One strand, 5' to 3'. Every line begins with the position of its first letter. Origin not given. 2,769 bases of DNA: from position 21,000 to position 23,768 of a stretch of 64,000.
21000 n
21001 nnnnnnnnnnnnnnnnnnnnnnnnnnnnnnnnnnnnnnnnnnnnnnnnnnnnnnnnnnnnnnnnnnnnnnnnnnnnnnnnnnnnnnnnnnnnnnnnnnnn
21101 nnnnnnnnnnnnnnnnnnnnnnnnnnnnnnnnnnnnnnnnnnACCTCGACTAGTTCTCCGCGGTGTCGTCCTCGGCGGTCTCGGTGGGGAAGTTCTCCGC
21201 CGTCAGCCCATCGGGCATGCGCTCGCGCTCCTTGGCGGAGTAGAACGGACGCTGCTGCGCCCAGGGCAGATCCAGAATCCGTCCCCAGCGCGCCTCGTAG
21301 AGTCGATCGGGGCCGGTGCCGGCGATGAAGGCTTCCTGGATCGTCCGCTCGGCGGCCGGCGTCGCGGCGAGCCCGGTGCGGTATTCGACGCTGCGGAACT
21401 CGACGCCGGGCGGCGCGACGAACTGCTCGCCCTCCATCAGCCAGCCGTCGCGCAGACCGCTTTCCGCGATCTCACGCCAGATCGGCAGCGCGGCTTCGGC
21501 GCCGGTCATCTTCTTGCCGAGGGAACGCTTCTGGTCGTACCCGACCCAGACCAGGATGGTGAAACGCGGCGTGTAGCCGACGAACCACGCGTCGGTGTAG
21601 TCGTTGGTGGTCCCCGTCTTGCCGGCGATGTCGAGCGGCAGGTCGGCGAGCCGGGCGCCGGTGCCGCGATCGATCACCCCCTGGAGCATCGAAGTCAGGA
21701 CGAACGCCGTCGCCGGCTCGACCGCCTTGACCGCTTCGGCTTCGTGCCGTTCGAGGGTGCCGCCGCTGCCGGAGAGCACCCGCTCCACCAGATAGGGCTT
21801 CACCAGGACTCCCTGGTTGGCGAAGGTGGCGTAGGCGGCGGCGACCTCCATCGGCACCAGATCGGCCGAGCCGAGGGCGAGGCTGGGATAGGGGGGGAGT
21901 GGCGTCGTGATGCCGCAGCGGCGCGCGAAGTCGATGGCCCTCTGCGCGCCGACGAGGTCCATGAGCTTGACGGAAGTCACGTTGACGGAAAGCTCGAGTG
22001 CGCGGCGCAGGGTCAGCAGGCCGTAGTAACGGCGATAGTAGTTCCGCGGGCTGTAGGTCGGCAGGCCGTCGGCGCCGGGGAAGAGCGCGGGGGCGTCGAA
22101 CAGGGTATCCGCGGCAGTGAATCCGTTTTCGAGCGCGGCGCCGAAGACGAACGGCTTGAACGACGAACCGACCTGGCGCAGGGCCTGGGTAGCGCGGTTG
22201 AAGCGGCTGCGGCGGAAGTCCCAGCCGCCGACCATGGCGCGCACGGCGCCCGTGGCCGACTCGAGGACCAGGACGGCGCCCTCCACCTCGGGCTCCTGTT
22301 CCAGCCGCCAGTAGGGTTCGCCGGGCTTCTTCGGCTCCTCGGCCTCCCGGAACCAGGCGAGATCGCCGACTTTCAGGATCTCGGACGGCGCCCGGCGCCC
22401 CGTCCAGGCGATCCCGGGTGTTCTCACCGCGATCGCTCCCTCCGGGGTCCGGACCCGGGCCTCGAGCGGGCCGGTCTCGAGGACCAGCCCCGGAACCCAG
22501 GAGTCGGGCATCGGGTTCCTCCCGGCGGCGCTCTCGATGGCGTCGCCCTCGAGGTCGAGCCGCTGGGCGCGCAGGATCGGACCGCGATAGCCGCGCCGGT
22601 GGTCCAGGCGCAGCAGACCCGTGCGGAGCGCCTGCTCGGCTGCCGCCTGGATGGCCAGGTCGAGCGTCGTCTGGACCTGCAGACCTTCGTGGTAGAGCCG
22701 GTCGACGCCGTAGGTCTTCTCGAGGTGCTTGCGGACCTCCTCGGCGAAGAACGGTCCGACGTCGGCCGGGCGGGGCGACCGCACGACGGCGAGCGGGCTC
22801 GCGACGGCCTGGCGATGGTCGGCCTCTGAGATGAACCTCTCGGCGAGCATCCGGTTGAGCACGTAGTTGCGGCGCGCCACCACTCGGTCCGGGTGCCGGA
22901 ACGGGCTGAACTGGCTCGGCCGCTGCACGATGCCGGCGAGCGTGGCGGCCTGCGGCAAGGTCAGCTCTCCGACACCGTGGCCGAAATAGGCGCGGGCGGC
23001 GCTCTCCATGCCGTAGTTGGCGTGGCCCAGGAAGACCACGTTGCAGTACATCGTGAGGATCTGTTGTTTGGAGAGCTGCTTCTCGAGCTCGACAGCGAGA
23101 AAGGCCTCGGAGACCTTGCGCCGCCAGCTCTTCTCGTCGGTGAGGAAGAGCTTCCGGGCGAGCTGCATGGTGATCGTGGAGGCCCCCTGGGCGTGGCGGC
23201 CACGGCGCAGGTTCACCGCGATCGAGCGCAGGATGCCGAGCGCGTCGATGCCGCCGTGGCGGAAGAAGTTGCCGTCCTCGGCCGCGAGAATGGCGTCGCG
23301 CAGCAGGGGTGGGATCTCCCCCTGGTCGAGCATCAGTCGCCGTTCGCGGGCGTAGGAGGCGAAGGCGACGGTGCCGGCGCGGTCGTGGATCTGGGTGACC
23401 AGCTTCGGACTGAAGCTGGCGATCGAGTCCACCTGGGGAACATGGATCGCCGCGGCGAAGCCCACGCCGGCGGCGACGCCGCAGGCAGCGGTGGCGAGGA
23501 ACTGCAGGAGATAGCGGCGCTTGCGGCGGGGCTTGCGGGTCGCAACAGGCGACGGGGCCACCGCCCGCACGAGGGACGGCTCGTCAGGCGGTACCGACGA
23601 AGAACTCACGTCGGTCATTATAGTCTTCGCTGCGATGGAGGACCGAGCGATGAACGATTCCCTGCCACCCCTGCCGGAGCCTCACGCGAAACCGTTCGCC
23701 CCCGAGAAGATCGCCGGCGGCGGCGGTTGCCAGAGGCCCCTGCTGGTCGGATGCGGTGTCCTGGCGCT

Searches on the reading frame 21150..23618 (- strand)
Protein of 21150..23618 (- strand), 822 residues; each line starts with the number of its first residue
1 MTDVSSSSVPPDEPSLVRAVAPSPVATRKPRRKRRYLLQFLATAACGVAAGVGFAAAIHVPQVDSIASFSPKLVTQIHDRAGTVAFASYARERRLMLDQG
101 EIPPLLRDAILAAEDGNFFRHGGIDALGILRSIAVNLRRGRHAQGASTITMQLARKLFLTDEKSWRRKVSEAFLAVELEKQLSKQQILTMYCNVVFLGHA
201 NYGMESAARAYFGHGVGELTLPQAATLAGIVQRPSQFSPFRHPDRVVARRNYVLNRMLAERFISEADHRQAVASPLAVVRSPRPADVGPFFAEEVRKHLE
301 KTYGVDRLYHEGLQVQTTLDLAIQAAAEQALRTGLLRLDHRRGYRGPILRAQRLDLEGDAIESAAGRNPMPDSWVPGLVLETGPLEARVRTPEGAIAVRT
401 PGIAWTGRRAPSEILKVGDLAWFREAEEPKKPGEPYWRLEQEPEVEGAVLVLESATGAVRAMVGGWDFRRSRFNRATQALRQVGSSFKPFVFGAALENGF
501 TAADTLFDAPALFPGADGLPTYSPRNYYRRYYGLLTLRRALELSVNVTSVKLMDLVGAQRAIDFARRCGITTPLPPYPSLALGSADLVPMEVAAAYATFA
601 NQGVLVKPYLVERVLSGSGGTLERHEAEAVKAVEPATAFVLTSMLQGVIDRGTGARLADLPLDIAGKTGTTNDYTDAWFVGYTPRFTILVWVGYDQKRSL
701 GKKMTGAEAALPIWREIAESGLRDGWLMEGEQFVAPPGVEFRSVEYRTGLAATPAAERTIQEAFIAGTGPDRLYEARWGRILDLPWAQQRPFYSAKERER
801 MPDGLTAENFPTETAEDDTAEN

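Call 68: search_protein_families(library=pfam, proteins=[window:21150-23618:-], max_evalue=0.00001)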
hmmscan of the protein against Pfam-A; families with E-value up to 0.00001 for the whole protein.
window:21150-23618:- (822 aa): 3 families
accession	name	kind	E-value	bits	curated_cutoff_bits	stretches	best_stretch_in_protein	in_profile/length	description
PF00912.28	Transgly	-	3.2e-60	203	27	1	90-257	10-177/178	Transglycosylase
PF00905.27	Transpeptidase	-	6.6e-31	108.1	22.1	1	447-717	1-297/299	Penicillin binding protein transpeptidase domain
PF17092.11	PCB_OB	-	1.3e-08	36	27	1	344-445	1-111/111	Penicillin-binding protein OB-like domain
